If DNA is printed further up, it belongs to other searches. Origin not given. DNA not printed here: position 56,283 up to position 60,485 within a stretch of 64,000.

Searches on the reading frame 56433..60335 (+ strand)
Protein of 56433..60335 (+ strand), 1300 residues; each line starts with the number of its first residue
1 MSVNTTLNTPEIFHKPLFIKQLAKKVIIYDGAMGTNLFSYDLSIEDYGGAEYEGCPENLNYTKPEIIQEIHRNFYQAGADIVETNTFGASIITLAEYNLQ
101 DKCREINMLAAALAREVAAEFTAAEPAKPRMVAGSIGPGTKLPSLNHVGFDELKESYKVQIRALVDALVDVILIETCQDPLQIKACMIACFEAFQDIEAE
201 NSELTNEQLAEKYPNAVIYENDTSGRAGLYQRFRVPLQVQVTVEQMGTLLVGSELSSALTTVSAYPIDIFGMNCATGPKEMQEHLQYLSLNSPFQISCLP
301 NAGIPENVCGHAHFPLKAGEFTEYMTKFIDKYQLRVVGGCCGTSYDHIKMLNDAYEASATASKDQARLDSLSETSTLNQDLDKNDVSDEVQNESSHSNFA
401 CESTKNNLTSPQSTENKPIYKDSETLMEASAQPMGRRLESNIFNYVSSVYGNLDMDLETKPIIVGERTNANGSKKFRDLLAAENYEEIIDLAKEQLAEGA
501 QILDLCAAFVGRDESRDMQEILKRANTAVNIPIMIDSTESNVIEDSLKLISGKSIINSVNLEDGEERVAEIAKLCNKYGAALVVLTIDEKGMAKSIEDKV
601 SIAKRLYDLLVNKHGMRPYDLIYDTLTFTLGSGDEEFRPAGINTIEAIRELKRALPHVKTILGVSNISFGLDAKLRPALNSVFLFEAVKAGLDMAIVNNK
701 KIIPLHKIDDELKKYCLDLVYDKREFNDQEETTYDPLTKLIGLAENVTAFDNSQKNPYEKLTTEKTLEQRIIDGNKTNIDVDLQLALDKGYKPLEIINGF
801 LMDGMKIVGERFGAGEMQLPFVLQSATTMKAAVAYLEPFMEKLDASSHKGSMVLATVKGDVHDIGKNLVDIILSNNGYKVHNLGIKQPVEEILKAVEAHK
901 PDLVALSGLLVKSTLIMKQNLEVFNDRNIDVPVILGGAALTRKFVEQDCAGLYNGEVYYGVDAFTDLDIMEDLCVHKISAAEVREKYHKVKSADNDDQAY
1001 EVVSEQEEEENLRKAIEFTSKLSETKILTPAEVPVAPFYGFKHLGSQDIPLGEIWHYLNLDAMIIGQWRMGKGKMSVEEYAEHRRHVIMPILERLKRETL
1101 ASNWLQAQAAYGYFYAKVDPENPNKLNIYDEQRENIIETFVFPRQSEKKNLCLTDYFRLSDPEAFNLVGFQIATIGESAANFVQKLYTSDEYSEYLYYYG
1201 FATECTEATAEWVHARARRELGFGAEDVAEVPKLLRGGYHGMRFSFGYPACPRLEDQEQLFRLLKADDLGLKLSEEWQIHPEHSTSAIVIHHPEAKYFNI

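Call 5: search_protein_families(library=pfam, proteins=[window:56433-60335:+])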
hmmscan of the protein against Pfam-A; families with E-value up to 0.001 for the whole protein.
window:56433-60335:+ (1300 aa): 7 families
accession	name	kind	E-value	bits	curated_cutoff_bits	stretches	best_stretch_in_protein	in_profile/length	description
PF02574.22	S-methyl_trans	-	8.2e-73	246.2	22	1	27-354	1-282/283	Homocysteine S-methyltransferase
PF00809.28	Pterin_bind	-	3.7e-43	148.3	25.5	1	465-698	1-244/244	Pterin binding enzyme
PF02965.22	Met_synt_B12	-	1e-33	117.4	25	1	1096-1300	48-257/273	Vitamin B12 dependent methionine synthase, activation domain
PF02607.22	B12-binding_2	-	8e-22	77.7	23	1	765-837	3-74/74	B12 binding domain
PF02310.24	B12-binding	-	1.4e-19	70.5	32.1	1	851-964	2-117/121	B12 binding domain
PF00977.27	His_biosynth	-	0.00021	21.3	23.6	1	474-594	20-133/228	Histidine biosynthesis protein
PF03599.22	CdhD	-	0.00021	20.6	24.8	1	483-602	50-166/387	CO dehydrogenase/acetyl-CoA synthase delta subunit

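Call 9: find_related_loci(query=window:56433-60335:+, collection=genome_contigs, flank=6000)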
Query window:56433-60335:+ (1300 aa) in genome_contigs; peptide patterns used: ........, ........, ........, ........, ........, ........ (x = any residue, [..] = any of these).
74 stretches matched a pattern; 20 encode a relative of the query (tblastn E <= 1e-3); 19 distinct loci.
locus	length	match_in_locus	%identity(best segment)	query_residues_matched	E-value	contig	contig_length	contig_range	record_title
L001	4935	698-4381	63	14-1300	0e+0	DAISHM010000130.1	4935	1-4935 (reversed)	MAG TPA_asm: Candidatus Caenarcanales bacterium isolate CTOTU1255 NODE_15837_length_4935_cov_3.858197, whole genome shot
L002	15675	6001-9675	56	16-1300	0e+0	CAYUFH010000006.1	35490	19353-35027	MAG TPA_asm: uncultured Gammaproteobacteria bacterium isolate SRP150892_co1_100 genome assembly, contig: NODE_903_length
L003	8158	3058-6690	56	18-1300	0e+0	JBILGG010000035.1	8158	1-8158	MAG: Candidatus Caenarcanales bacterium isolate ME2016-09-23_3300044730_group7_bin30 Rohwer_bin1400_scaffold_10739_c1, w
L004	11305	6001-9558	55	15-1300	0e+0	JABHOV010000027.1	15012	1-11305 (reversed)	MAG: Candidatus Melainabacteria bacterium isolate SI037S4_bin4 k141_562547, whole genome shotgun sequence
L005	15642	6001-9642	55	15-1300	0e+0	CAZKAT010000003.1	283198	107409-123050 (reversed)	MAG TPA_asm: uncultured Gammaproteobacteria bacterium isolate SRP150892_co1_169 genome assembly, contig: NODE_13_length_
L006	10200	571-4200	53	15-1300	0e+0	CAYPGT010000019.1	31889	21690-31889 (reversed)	MAG TPA_asm: uncultured Gammaproteobacteria bacterium isolate SRP150892_co2_480 genome assembly, contig: NODE_1786_lengt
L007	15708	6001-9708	69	15-1300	0e+0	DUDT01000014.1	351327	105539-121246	MAG TPA_asm: Candidatus Melainabacteria bacterium isolate LMEP_6097 2582596408, whole genome shotgun sequence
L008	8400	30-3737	69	15-1300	0e+0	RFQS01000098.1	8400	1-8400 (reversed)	MAG: Proteobacteria bacterium isolate WB4_1_1465 contig_100_97, whole genome shotgun sequence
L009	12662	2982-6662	68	15-1300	0e+0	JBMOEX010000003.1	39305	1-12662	MAG: Vampirovibrionia bacterium isolate Deming_bin.154 contig1909, whole genome shotgun sequence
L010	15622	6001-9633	56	18-1300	0e+0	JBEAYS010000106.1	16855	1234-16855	MAG: Cyanobacteriota bacterium isolate NASQAN2011_332_B_bin.3 scaffold_281691, whole genome shotgun sequence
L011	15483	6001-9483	42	18-1300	0e+0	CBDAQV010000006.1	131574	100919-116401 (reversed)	MAG: Alphaproteobacteria bacterium isolate 688e3f65-f29b-4f20-a09b-101f70a1a550 genome assembly, contig: contig_6, whole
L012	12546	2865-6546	62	15-1300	0e+0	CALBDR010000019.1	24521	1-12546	MAG TPA_asm: uncultured Candidatus Melainabacteria bacterium isolate ERR1995206_bin.70_CONCOCT_v1.1_MAG genome assembly,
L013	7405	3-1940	61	662-1300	0e+0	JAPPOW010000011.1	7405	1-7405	MAG: Candidatus Melainabacteria bacterium isolate SB9156_S5_bin_14 NODE_2491_length_7405_cov_11.1484, whole genome shotg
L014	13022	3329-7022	67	11-1300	0e+0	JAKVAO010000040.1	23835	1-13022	MAG: Candidatus Caenarcanales bacterium isolate ALOHA_ZT_4 ZT-Caenarcaniphilales-1_40, whole genome shotgun sequence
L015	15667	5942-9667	62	15-1300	0e+0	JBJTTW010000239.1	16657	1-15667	MAG: bacterium isolate samp_4445_VAMB_679 samp_4445_78455, whole genome shotgun sequence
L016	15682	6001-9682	67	15-1300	0e+0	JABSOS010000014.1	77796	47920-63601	MAG: Candidatus Caenarcanales bacterium isolate DT_14 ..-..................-1_scaffold_14, whole genome shotgun sequence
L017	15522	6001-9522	54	18-1300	0e+0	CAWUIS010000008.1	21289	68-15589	MAG: uncultured Candidatus Melainabacteria bacterium isolate SRR17458609_binner23_13_1705322966 genome assembly, contig:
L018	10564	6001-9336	37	22-1300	2e-135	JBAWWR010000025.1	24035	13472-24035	MAG: Verrucomicrobiota bacterium isolate ELA042 MAG042_25, whole genome shotgun sequence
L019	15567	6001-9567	54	18-1300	0e+0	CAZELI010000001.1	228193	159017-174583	MAG TPA_asm: uncultured Gammaproteobacteria bacterium isolate SRP150892_co2_243 genome assembly, contig: NODE_33_length_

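Call 12: find_encoding_contigs(protein=window:56433-60335:+, flank=6000, max_places=10)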
Protein window:56433-60335:+ (1300 aa): 2 contigs read that carry it; 1 place shown.
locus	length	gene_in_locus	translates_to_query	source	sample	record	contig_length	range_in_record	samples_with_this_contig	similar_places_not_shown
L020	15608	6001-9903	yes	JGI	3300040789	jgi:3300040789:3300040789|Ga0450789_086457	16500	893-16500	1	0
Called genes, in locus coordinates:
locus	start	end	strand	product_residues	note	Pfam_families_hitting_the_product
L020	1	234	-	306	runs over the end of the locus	-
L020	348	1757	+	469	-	-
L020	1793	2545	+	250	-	-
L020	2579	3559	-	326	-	PF00389:2-Hacid_dh, PF02826:2-Hacid_dh_C, PF03446:NAD_binding_2 (weak)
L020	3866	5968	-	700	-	PF02665:Nitrate_red_gam, PF12797:Fer4_2 (faint), PF13237:Fer4_10, PF13183:Fer4_8, PF13187:Fer4_9, PF13484:Fer4_16 (weak), PF13534:Fer4_17 (faint), PF02754:CCG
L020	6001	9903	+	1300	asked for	PF02574:S-methyl_trans, PF00809:Pterin_bind, PF02607:B12-binding_2, PF02310:B12-binding, PF02965:Met_synt_B12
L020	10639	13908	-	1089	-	PF07693:KAP_NTPase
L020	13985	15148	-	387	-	PF13191:AAA_16, PF01637:ATPase_2 (weak), PF13401:AAA_22 (weak)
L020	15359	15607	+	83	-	?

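Call 27: find_homologous_proteins(query=L020:10639-13908:-, max_evalue=1e-10)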
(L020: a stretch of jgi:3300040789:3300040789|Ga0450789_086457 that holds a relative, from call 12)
Query L020:10639-13908:- (1089 aa): 1 proteins with E <= 1e-10 among 8000 candidates.
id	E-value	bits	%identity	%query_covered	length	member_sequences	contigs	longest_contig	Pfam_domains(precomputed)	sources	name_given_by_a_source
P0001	0.0e+0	2423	100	100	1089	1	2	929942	PF07693.21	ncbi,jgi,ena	jgi:hypothetical protein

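Call 28: find_encoding_contigs(protein=P0001, flank=10000, max_places=10)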
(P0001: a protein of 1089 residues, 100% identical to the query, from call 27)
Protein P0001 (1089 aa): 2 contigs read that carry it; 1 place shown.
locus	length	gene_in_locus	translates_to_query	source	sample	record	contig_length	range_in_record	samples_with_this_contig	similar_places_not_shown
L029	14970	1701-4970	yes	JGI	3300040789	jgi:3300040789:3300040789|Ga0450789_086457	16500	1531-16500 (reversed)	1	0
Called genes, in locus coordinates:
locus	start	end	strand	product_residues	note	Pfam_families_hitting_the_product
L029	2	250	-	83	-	?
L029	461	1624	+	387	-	PF13191:AAA_16, PF01637:ATPase_2 (weak), PF13401:AAA_22 (weak)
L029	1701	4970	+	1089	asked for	PF07693:KAP_NTPase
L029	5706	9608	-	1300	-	PF02574:S-methyl_trans, PF00809:Pterin_bind, PF02607:B12-binding_2, PF02310:B12-binding, PF02965:Met_synt_B12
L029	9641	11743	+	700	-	PF02665:Nitrate_red_gam, PF12797:Fer4_2 (faint), PF13237:Fer4_10, PF13183:Fer4_8, PF13187:Fer4_9, PF13484:Fer4_16 (weak), PF13534:Fer4_17 (faint), PF02754:CCG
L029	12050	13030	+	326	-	PF00389:2-Hacid_dh, PF02826:2-Hacid_dh_C, PF03446:NAD_binding_2 (weak)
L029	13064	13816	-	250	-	-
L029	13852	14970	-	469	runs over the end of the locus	-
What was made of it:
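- The array lies 161 nt after the last gene of a two-NTPase operon (calls 12, 28).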

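Call 31: search_protein_families(library=padloc, proteins=[L020:10639-13908:-, L020:13985-15148:-], max_evalue=0.01)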
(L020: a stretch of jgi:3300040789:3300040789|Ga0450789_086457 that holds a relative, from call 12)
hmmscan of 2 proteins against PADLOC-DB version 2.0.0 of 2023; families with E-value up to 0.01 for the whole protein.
L020:10639-13908:- (1089 aa): 2 families
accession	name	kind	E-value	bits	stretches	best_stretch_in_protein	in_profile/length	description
PDLC02361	PifA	-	5.6e-13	46.4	2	353-443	169-253/720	PifA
PDLC02209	QatA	-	0.00023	17.9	0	229-273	24-68/646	-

L020:13985-15148:- (387 aa): 5 families
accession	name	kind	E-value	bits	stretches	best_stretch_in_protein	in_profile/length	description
PDLC04140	mad8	-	3.5e-07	28.1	1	46-256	31-276/314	mads_8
PDLC00938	Cas3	-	0.0015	15.9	1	82-258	39-216/358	CRISPR-associated helicase Cas3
PDLC04789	PDC-S01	-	0.0033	14.5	0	38-66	13-41/375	-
PDLC01252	Cas3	-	0.0043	14.5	1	167-229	113-168/324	CAS-I; effector_G3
PDLC04985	PDC-S27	-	0.0072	13.3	0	150-186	87-120/484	-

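Call 33: search_protein_families(library=ncbifam, proteins=[L020:10639-13908:-, L020:13985-15148:-], max_evalue=0.01)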
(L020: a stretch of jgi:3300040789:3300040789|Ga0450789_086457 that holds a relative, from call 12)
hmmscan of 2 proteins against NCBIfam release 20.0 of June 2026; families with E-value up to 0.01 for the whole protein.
L020:10639-13908:- (1089 aa): 1 family
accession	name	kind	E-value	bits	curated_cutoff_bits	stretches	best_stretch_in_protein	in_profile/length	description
NF041923.1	QatA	equivalog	0.0013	17.4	600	0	231-294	26-78/628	Qat anti-phage system ATPase QatA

L020:13985-15148:- (387 aa): 4 families
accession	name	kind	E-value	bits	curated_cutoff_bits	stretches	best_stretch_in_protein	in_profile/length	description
TIGR02928.1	TIGR02928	subfamily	6.3e-06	25.3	181.3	1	15-125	13-123/366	orc1/cdc6 family replication initiation protein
NF003300.0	PRK04296.1-5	equivalog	0.00088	19.1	195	1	137-204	52-116/194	thymidine kinase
TIGR01587.1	cas3_core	equivalog_domain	0.0055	15.9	102.45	1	82-258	39-216/358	CRISPR-associated helicase Cas3'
NF047389.1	ATPase_Sll1717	subfamily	0.0072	15.5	75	0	38-75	25-60/454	P-loop ATPase, Sll1717 family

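Call 40: list_cluster_members(proteins=[P0001, window:56433-60335:+])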
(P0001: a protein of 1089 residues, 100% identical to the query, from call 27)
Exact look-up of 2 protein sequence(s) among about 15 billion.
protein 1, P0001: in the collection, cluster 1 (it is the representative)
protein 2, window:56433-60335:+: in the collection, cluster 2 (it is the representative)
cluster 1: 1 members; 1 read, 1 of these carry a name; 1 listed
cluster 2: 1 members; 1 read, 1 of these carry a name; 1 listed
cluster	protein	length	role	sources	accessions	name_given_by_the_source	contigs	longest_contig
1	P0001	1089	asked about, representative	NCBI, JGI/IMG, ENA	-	hypothetical protein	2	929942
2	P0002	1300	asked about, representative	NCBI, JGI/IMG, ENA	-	5-methyltetrahydrofolate--homocysteine methyltransferase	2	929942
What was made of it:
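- On Minisatellite / VNTR: The 90%-identity clusters of both flanking proteins have a single member (call 40).
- Both flanking proteins are recorded on the same 929,942-bp contig (calls 27, 40).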

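Call 43: search_protein_families(library=pfam, proteins=[L020:13985-15148:-, L020:10639-13908:-], max_evalue=1)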
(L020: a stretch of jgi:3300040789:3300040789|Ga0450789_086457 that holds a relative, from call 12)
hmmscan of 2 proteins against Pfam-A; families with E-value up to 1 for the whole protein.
L020:13985-15148:- (387 aa): 10 families
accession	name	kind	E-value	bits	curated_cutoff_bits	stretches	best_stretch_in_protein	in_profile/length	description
PF13191.12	AAA_16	-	1.5e-08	35.8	32.6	1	21-201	4-165/167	AAA ATPase domain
PF13401.12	AAA_22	-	8.5e-08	33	27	1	41-204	4-122/130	AAA domain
PF01637.24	ATPase_2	-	1.1e-05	25.9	33.2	1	33-188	11-133/225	ATPase domain predominantly from Archaea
PF13173.12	AAA_14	-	2.4e-05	24.8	27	2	44-62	4-22/129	AAA domain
PF07728.20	AAA_5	-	0.00024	21.6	22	1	158-193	58-93/139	AAA domain (dynein-related subfamily)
PF13245.12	AAA_19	-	0.0019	18.9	25.1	1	41-196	10-120/134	AAA domain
PF00004.35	AAA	-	0.0024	18.7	21.2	1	47-205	3-107/131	ATPase family associated with various cellular activities (AAA)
PF13604.12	AAA_30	-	0.0067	16.6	27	1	42-72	18-48/191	AAA domain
PF24389.1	ORC-CDC6-like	-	0.013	14.7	27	1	39-60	29-50/571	ORC-CDC6-like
PF25201.1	nSTAND6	-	0.033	14.7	27.7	1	34-73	10-49/148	Novel STAND NTPase 6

L020:10639-13908:- (1089 aa): 4 families
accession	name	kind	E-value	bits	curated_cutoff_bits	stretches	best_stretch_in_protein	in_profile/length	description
PF07693.20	KAP_NTPase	-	2.8e-19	69.9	20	1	230-491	11-258/293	KAP family P-loop domain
PF03930.20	Flp_N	-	0.023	15.1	25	1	1001-1053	26-78/82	Recombinase Flp protein N-terminus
PF13555.12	AAA_29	-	0.051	13.8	27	1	238-266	23-50/61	P-loop containing region of AAA domain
PF00004.35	AAA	-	0.18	12.7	21.2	0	351-382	43-73/131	ATPase family associated with various cellular activities (AAA)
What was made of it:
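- On Partition centromere (parS / sopC / parC type): Pfam, NCBIfam and PADLOC give only KAP_NTPase and AAA_16/AAA_22 (calls 31, 33, 43).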

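Call 44: search_solved_structures(query=L020:13985-15148:-, max_evalue=1)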
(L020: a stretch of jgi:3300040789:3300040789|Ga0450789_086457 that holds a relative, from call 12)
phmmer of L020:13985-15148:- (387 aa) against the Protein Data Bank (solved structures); distinct sequences matched with E-value up to 1: 0.
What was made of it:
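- There is no Rep, ParA/ParB or integrase, and no DNA-binding domain was detected in either neighbour (calls 5, 31, 33, 43, 44).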

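Call 45: find_homologous_proteins(query=P0001, max_evalue=0.001)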
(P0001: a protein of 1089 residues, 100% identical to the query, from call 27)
Query P0001 (1089 aa): 1 proteins with E <= 0.001 among 8000 candidates.
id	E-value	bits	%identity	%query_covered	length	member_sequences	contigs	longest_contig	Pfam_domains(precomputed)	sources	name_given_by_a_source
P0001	0.0e+0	2423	100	100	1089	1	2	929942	PF07693.21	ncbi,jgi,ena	jgi:hypothetical protein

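Call 60: search_protein_families(library=pfam, proteins=[L020:15359-15607:+], max_evalue=0.01)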
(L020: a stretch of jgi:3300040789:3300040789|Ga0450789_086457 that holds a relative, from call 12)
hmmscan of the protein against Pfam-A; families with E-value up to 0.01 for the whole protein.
L020:15359-15607:+ (83 aa): 1 family
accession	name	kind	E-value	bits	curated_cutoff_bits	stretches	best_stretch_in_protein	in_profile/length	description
PF02776.23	TPP_enzyme_N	-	4.3e-25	88.2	26.8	1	6-83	2-79/119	Thiamine pyrophosphate enzyme, N-terminal TPP binding domain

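Call 63: search_protein_representatives(protein=P0001)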
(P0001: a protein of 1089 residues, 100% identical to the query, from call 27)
Query: 1089 residues. Proteins with E-value up to 0.001 (for the whole library): 670; up to 1e-10: 73; up to 1e-30: 1. The best 150 are listed.
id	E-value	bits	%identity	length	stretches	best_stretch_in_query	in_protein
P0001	0.0e+00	2423.3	100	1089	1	1-1089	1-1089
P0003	4.2e-16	74.6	35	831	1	233-527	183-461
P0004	1.7e-15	72.6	37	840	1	212-452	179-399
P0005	3.7e-15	71.5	32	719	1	227-461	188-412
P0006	4.3e-15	71.3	33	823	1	223-513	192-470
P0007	1.3e-14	69.7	34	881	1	232-486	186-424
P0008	6.8e-14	67.3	32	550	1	199-558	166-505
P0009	6.9e-14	67.3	41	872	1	230-448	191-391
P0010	8.2e-14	67.0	29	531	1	236-504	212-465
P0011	9.4e-14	66.8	32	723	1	240-422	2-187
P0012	1.2e-13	66.4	34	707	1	236-436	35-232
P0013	1.4e-13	66.3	32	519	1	226-471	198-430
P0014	1.4e-13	66.3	30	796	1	232-462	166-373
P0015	1.8e-13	65.9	31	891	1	235-450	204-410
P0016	2.4e-13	65.4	35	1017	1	237-453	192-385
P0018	8.7e-13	63.6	37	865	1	205-444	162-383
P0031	2.8e-12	61.9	29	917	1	234-510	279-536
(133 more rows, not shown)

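Call 69: find_encoding_contigs(protein=P0003, flank=3000, max_places=3)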
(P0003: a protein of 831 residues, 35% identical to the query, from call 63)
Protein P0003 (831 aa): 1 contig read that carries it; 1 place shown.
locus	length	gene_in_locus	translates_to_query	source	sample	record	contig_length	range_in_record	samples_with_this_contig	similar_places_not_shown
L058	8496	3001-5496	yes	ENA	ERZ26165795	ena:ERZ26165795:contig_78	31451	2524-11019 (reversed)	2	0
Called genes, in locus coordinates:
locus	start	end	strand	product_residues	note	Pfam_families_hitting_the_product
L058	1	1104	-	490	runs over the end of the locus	PF18962:Por_Secre_tail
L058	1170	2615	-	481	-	PF28492:Beta_helix_4 (weak), PF18962:Por_Secre_tail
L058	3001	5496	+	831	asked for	PF07693:KAP_NTPase, PF25199:nSTAND_NTPase5 (faint), PF13401:AAA_22 (weak)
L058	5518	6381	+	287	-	-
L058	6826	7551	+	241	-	-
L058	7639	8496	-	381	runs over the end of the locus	PF01565:FAD_binding_4, PF04030:ALO (faint)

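Call 71: find_encoding_contigs(protein=P0004, flank=3000, max_places=3)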
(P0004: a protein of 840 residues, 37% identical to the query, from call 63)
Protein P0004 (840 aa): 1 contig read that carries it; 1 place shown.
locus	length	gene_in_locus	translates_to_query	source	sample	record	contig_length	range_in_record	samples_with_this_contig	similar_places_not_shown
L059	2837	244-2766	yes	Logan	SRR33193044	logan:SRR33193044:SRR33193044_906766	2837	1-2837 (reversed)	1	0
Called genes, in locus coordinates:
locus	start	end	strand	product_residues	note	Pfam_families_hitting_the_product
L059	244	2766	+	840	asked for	PF07693:KAP_NTPase, PF13401:AAA_22 (weak), PF24883:NPHP3_N (weak)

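Call 72: find_encoding_contigs(protein=P0006, flank=3000, max_places=3)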
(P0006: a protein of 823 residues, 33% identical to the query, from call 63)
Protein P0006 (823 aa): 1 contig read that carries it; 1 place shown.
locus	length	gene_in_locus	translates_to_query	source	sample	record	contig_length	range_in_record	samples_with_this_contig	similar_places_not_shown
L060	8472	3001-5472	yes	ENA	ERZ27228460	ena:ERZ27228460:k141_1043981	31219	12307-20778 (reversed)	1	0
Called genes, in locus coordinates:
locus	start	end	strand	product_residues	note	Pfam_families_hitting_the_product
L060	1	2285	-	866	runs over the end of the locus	PF05170:AsmA (weak), PF05359:DUF748, PF13116:YhdP (faint)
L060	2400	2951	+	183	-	-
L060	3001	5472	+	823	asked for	PF07693:KAP_NTPase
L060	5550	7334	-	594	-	-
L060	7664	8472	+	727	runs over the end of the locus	PF12437:GSIII_N, PF00120:Gln-synt_C, PF18318:Gln-synt_C-ter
